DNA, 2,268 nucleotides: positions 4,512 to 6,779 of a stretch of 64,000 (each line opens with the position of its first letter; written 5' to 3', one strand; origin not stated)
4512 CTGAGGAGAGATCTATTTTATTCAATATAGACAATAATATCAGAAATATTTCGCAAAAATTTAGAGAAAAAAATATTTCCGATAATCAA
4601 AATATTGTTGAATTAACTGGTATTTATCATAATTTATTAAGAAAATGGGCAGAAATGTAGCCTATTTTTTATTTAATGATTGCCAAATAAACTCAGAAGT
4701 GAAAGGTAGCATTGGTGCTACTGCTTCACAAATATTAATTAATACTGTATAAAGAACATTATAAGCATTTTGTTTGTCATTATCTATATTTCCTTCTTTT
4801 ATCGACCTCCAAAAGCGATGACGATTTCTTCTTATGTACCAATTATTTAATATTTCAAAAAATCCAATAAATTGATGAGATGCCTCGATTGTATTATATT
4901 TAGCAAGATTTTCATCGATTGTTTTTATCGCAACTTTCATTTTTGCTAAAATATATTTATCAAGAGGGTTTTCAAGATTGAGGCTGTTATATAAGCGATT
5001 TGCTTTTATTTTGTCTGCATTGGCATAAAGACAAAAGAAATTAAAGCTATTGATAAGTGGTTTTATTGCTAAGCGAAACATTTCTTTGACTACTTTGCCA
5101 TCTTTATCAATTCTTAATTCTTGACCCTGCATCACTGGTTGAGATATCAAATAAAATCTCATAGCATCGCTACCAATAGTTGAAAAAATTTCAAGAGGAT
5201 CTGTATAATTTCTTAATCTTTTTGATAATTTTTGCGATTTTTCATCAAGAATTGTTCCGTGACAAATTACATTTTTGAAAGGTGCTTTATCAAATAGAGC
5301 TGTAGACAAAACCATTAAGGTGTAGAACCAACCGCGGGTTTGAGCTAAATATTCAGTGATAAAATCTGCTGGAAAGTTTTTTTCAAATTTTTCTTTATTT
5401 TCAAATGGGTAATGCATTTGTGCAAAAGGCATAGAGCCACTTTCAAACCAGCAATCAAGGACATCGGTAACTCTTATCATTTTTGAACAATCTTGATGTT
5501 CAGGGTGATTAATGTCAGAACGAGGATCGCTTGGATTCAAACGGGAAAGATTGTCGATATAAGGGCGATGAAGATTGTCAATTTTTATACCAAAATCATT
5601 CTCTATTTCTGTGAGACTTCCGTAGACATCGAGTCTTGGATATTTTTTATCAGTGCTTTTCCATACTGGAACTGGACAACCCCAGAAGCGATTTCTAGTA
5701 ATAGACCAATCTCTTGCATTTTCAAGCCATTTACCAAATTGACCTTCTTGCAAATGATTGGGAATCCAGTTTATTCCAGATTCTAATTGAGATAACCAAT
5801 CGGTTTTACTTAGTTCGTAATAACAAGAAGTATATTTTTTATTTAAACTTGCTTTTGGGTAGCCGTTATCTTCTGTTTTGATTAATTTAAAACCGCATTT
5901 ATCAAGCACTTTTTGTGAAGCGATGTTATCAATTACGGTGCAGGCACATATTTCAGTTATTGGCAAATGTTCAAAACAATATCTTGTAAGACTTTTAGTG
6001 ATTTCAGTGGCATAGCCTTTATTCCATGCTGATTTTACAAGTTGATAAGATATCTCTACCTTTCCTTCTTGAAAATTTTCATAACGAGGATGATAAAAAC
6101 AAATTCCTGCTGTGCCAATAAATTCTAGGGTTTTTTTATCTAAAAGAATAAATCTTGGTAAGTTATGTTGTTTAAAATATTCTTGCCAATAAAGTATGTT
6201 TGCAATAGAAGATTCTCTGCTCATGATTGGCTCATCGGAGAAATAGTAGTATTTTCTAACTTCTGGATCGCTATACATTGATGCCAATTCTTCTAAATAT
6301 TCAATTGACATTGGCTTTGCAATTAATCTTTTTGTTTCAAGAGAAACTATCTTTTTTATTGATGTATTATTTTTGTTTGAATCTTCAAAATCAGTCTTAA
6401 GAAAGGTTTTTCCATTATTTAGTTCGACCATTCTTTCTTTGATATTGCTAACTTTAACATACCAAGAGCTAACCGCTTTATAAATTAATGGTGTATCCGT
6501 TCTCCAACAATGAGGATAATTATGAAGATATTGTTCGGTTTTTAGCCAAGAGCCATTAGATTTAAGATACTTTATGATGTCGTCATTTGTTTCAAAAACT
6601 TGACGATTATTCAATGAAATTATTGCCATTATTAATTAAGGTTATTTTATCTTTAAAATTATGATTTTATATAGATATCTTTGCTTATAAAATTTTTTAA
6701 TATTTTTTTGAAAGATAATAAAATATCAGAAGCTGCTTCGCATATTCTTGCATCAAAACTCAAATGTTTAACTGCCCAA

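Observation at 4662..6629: Internal fragment of an isoleucyl-tRNA synthetase with a RimJ/RimL-type GNAT domain spliced in frame into the catalytic core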

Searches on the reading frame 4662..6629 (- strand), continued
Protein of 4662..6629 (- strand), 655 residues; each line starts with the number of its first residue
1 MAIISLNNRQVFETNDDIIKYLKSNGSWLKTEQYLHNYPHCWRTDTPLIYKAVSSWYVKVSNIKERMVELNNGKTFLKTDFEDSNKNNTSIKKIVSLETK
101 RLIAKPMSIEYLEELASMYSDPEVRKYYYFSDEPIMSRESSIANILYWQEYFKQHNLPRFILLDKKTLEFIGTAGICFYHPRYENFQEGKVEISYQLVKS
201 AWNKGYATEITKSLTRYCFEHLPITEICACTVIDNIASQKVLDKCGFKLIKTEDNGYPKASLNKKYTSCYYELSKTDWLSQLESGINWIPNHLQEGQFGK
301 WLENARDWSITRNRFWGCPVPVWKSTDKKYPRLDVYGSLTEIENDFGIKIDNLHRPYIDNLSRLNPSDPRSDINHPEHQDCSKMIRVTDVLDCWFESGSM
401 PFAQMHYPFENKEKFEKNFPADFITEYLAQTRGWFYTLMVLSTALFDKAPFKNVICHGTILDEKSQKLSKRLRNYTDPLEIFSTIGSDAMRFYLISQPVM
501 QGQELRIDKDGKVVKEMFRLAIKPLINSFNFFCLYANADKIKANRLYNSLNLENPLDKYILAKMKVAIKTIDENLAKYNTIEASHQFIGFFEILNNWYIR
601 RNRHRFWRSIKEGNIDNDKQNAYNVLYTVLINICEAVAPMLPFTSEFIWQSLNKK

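Call 46: find_encoding_contigs(protein=P0033, flank=5000, max_places=3)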
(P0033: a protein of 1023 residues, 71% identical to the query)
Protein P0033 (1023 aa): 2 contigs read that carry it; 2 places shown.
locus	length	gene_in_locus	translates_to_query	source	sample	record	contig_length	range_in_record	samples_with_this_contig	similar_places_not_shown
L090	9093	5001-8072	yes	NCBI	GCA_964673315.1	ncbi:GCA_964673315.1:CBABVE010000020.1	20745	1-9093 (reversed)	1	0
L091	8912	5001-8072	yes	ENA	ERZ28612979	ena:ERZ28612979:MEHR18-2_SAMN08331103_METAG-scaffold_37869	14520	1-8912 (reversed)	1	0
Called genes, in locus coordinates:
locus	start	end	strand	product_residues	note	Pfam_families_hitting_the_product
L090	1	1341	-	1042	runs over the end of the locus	-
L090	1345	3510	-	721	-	PF02092:tRNA_synt_2f, PF05746:DALR_1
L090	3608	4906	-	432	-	PF03447:NAD_binding_3, PF00742:Homoserine_dh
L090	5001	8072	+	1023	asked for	PF00133:tRNA-synt_1, PF09334:tRNA-synt_1g, PF04480:DUF559, PF18741:MTES_1575, PF08264:Anticodon_1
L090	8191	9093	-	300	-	?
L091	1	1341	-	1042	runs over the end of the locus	-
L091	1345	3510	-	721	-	PF02092:tRNA_synt_2f, PF05746:DALR_1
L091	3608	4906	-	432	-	PF03447:NAD_binding_3, PF00742:Homoserine_dh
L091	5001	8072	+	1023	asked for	PF00133:tRNA-synt_1, PF09334:tRNA-synt_1g, PF04480:DUF559, PF18741:MTES_1575, PF08264:Anticodon_1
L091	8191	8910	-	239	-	?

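Call 63: search_protein_families(library=padloc, proteins=[window:4662-6629:-], max_evalue=0.01)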
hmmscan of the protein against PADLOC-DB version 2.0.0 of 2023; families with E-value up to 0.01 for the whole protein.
window:4662-6629:- (655 aa): 0 families

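Call 72: predict_structure(alignment_id=A1)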
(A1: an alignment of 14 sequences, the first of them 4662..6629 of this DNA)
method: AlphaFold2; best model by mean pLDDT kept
length: 655 residues; sequences in the alignment: 14
mean_pLDDT: 60.9   pTM: 0.39
mean pLDDT of the five models: 60.9, 59.8, 59.4, 59.3, 58.8
residues with pLDDT >= 90: 73; 70-90: 219; 50-70: 108; < 50: 255
segments of 3 or more residues with pLDDT < 50: 1-19, 26-74, 258-262, 283-320, 390-511, 642-655
pLDDT, mean of each block of 10 residues (from residue 1): 29 40 44 30 30 26 33 61 60 84 91 90 67 75 90 89 91 89 82 89 87 92 90 85 92 63 68 90 42 32 30 32 78 64 77 65 86 86 75 38 33 40 31 28 26 25 37 37 36 31 34 53 56 64 75 81 89 70 76 77 54 65 84 70 39 36
secondary structure, 60 per line:
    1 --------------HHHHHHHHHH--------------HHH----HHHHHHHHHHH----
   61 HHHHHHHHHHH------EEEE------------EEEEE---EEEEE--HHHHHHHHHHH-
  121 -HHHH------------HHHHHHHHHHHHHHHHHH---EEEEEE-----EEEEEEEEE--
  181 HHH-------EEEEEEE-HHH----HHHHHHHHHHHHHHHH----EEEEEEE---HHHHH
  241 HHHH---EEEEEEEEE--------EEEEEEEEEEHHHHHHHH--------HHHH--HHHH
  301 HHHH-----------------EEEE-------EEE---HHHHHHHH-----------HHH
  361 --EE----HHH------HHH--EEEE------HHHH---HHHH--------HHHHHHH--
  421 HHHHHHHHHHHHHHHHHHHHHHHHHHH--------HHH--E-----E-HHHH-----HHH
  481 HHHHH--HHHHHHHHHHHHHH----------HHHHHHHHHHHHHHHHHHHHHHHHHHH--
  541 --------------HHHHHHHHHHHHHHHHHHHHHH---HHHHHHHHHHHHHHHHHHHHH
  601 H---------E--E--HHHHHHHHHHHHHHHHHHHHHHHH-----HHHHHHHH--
elements in order: H15-24 H46-56 H61-71 E78-81 E94-98 E102-106 H109-119 H122-125 H138-155 E159-164 E170-178 E191-197 H206-221 E226-232 H236-244 E248-256 E265-274 H275-282 H291-294 H297-304 E322-325 E333-335 H339-346 E383-386 H393-396 H400-403 H412-418 H421-447 H469-472 H478-485 H488-501 H512-538 H555-576 H580-601 H617-640 H646-653

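Call 76: fold_search(model_id=the predicted structure, library=pdb)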
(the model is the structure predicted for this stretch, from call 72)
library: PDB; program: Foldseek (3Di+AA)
matches with E <= 10: 1187; with E <= 0.001: 481
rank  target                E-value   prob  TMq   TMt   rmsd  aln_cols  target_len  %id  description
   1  7kyj_B                5.0e-12  1.00  0.25  0.78   5.4       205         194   20  Structure of a GNAT superfamily PA3944 acetyltransferase in complex with zinc (released 2020-12-16)
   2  6edd_A                8.7e-12  1.00  0.25  0.85   3.0       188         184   22  Crystal structure of a GNAT Superfamily PA3944 acetyltransferase in complex with CoA (P1 space group) (released 2018-08-22)
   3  8c8u                  2.0e-11  1.00  0.17  0.11  26.5       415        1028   32  Priestia megaterium mupirocin-resistant isoleucyl-tRNA synthetase 2 complexed with mupirocin (released 2023-08-23)
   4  6edd_B                3.6e-11  1.00  0.25  0.81   3.1       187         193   22  Crystal structure of a GNAT Superfamily PA3944 acetyltransferase in complex with CoA (P1 space group) (released 2018-08-22)
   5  7kpp_A                4.1e-11  1.00  0.25  0.85   3.0       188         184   21  Structure of the E102A mutant of a GNAT superfamily PA3944 acetyltransferase (released 2020-11-25)
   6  7kps_B                5.4e-11  1.00  0.25  0.83   3.2       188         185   21  Structure of a GNAT superfamily PA3944 acetyltransferase in complex with AcCoA (released 2020-11-25)
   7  7kpp_B                9.3e-11  1.00  0.25  0.80   3.2       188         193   21  Structure of the E102A mutant of a GNAT superfamily PA3944 acetyltransferase (released 2020-11-25)
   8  3fbu_A                1.4e-10  1.00  0.24  0.88   2.6       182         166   19  The crystal structure of the acetyltransferase (GNAT family) from Bacillus anthracis (released 2008-12-23)
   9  9iy3                  1.6e-10  1.00  0.23  0.73   3.8       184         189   18  Iterative acetyltransferase on lasso peptides from Actinomycetes in complex with CoA (released 2025-08-13)
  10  9wqt                  3.1e-10  1.00  0.16  0.12  23.7       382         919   37  Crystal structure of Saccharomyces cerevisiae isoleucyl-tRNA synthetase in complex with reveromycin A and isoleucine (released 2026-04-08)
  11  3juw_A                3.3e-10  1.00  0.22  0.80   3.5       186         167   17  Putative GnaT-family acetyltransferase from Bordetella pertussis. (released 2009-09-22)
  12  9wqs                  4.3e-10  1.00  0.17  0.12  26.8       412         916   35  Crystal structure of Saccharomyces cerevisiae isoleucyl-tRNA synthetase in complex with reveromycin A and isoleucine (released 2026-04-08)
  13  3fbu_B                5.1e-10  1.00  0.24  0.88   2.5       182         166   18  The crystal structure of the acetyltransferase (GNAT family) from Bacillus anthracis (released 2008-12-23)
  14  7d5c                  5.4e-10  1.00  0.17  0.12  26.8       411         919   36  IleRS in complex with a tRNA site inhibitor (released 2021-02-24)
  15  8c8v                  7.5e-10  1.00  0.17  0.11  25.9       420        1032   31  Priestia megaterium mupirocin-resistant isoleucyl-tRNA synthetase 2 with a fully-resolved C-terminal tRNA-binding domain (released 2023-08-16)
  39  1ile                  5.5e-09  1.00  0.18  0.14  26.6       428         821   31  ISOLEUCYL-TRNA SYNTHETASE (released 1999-04-13)
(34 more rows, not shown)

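Call 93: predict_structure(alignment_id=A5)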
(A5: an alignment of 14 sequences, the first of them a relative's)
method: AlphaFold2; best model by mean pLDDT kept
length: 1039 residues; sequences in the alignment: 14
mean_pLDDT: 54.4   pTM: 0.32
mean pLDDT of the five models: 54.4, 52.2, 51.9, 50.9, 50.3
residues with pLDDT >= 90: 103; 70-90: 245; 50-70: 168; < 50: 523
segments of 3 or more residues with pLDDT < 50: 1-8, 31-106, 112-132, 138-145, 147-150, 163-243, 272-280, 353-385, 388-482, 688-726, 740-742, 755-759, 777-901, 991-995
pLDDT, mean of each block of 10 residues (from residue 1): 41 52 56 42 38 30 32 30 25 36 50 34 31 49 44 51 46 32 28 28 29 24 27 32 57 82 77 47 57 81 76 69 78 60 55 44 33 36 47 38 36 28 35 29 25 29 27 32 68 86 90 94 88 89 93 90 91 94 83 91 83 90 90 90 89 92 90 92 60 29 28 26 42 59 64 54 72 59 28 28 34 25 26 25 25 29 29 31 32 35 53 69 71 77 78 82 66 77 71 49 79 84 58 69
secondary structure, 60 per line:
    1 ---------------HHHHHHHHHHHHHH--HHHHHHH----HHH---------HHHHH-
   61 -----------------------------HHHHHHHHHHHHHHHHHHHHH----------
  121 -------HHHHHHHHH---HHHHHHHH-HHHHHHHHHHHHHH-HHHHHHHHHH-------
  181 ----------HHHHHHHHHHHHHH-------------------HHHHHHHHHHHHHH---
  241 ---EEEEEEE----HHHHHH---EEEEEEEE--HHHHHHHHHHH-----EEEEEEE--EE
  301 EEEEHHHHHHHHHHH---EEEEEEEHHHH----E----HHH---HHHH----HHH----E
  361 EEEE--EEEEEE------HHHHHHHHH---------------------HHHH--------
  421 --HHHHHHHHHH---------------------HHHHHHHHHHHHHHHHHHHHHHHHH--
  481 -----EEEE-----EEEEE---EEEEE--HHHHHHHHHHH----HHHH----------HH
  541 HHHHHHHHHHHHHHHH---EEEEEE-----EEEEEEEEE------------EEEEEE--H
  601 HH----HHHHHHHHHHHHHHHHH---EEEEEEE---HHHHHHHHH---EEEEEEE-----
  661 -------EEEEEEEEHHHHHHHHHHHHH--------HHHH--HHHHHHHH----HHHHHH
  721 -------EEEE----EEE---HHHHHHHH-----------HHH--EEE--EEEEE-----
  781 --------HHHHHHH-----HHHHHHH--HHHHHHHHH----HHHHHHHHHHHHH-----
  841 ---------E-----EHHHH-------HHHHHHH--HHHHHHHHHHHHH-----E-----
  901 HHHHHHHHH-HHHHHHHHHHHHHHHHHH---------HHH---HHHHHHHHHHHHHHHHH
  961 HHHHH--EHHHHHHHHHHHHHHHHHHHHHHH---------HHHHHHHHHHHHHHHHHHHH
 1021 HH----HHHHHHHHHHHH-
elements in order (helices of 4 or more, strands of 3 or more residues): H16-29 H32-38 H55-59 H90-110 H128-136 H140-147 H149-162 H164-173 H191-204 H224-237 E244-250 H255-260 E264-271 H274-284 E290-296 E299-304 H305-315 E319-325 H326-329 H345-348 E360-364 E367-372 H379-387 H409-412 H423-432 H454-478 E486-489 E495-499 E503-507 H510-520 H525-528 H539-556 E560-565 E571-579 E592-597 H607-623 E627-633 H637-645 E649-655 E668-675 H676-688 H697-700 H703-710 H715-720 E728-731 E736-738 H742-749 E766-768 E771-775 H789-795 H801-807 H810-818 H823-835 H857-860 H868-874 H877-889 H901-909 H911-928 H944-965 H969-991 H1001-1022 H1027-1038

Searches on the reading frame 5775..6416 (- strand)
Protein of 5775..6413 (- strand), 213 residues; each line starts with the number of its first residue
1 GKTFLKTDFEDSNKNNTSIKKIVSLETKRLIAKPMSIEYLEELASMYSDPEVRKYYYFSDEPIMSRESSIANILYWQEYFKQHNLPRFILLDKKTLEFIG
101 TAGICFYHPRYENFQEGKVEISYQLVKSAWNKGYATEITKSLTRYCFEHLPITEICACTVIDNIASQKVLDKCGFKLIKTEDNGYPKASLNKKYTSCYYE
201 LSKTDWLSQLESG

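Call 34: search_solved_structures(query=window:5775-6413:-, max_evalue=0.01, show_alignments=2)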
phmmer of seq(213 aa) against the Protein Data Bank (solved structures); distinct sequences matched with E-value up to 0.01: 4.
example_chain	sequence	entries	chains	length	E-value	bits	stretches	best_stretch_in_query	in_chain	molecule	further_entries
6edd_A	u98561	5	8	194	1.4e-07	34.8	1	22-190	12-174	Acetyltransferase PA3944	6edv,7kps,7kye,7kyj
1nsl_A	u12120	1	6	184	7.5e-07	32.4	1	33-207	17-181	Probable acetyltransferase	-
7kpp_A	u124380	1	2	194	9.3e-07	32.1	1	22-190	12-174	Acetyltransferase PA3944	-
3fbu_A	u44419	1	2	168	0.00028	24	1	107-176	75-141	Acetyltransferase, GNAT family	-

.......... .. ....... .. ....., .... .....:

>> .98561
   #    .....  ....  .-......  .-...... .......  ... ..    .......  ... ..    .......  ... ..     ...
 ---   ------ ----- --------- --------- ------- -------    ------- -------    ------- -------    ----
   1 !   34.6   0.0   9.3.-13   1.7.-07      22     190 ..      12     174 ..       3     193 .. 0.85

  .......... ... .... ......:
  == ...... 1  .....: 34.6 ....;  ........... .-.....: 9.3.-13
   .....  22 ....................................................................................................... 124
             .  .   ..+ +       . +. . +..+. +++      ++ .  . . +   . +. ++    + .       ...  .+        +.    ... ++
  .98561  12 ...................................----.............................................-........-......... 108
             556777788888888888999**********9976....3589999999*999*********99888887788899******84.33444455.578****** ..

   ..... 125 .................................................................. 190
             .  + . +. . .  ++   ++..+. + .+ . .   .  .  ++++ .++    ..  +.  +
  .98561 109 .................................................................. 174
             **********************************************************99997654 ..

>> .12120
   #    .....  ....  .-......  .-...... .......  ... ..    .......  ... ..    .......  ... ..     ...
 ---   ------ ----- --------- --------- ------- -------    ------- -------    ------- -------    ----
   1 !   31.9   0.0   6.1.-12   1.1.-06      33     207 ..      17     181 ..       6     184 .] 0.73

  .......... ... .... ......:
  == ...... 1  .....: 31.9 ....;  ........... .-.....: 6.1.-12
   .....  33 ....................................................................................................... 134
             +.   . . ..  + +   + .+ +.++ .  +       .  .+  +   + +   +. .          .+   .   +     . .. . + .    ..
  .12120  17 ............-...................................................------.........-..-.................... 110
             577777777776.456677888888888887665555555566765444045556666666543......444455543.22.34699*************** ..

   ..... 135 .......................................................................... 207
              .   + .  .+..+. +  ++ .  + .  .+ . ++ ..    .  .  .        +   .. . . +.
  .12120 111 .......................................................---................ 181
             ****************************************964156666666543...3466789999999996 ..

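Call 62: search_solved_structures(query=A4, max_evalue=0.001, show_alignments=1)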
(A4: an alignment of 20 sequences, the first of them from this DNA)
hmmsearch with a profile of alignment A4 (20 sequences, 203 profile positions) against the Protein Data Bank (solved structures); distinct sequences matched with E-value up to 0.001: 24.
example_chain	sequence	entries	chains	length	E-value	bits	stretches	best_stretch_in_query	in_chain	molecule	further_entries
6edd_A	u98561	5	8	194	6.7e-16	61.7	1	11-165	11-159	Acetyltransferase PA3944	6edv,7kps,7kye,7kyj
7kpp_A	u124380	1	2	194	1.3e-14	57.5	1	11-165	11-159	Acetyltransferase PA3944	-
3fbu_A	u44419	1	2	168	8.2e-14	54.9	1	15-191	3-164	Acetyltransferase, GNAT family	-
1nsl_A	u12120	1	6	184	4.7e-11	45.9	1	20-198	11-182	Probable acetyltransferase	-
3igr_A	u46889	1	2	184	3.1e-09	40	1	70-165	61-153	Ribosomal-protein-S5-alanine N-acetyltransferase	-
2fck_A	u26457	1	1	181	1.2e-07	34.7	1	13-164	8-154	ribosomal-protein-serine acetyltransferase, putative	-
3tth_A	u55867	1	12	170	7.7e-07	32.1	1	18-170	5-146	Spermidine N1-acetyltransferase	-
6bff_A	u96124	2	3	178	6.8e-06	29.1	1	15-172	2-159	Aminoglycoside acetyltransferase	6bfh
8fv0_C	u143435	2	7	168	7.3e-05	25.7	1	102-187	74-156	Diamine N-acetyltransferase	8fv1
2fsr_A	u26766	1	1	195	8.2e-05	25.5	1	110-167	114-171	acetyltransferase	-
5ix3_A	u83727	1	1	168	0.0001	25.2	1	102-187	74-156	Diamine N-acetyltransferase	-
6vfm_A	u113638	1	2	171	0.00012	25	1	19-167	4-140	Spermidine N1-acetyltransferase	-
2zw4_A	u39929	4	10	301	0.00012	25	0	113-177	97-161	Bleomycin acetyltransferase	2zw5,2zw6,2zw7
6dau_A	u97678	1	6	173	0.00036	23.4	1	20-165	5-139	Spermidine N1-acetyltransferase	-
4jjx_A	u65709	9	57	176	0.00052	22.9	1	19-165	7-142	Spermidine n1-acetyltransferase | Spermidine N(1)-acetyltransferase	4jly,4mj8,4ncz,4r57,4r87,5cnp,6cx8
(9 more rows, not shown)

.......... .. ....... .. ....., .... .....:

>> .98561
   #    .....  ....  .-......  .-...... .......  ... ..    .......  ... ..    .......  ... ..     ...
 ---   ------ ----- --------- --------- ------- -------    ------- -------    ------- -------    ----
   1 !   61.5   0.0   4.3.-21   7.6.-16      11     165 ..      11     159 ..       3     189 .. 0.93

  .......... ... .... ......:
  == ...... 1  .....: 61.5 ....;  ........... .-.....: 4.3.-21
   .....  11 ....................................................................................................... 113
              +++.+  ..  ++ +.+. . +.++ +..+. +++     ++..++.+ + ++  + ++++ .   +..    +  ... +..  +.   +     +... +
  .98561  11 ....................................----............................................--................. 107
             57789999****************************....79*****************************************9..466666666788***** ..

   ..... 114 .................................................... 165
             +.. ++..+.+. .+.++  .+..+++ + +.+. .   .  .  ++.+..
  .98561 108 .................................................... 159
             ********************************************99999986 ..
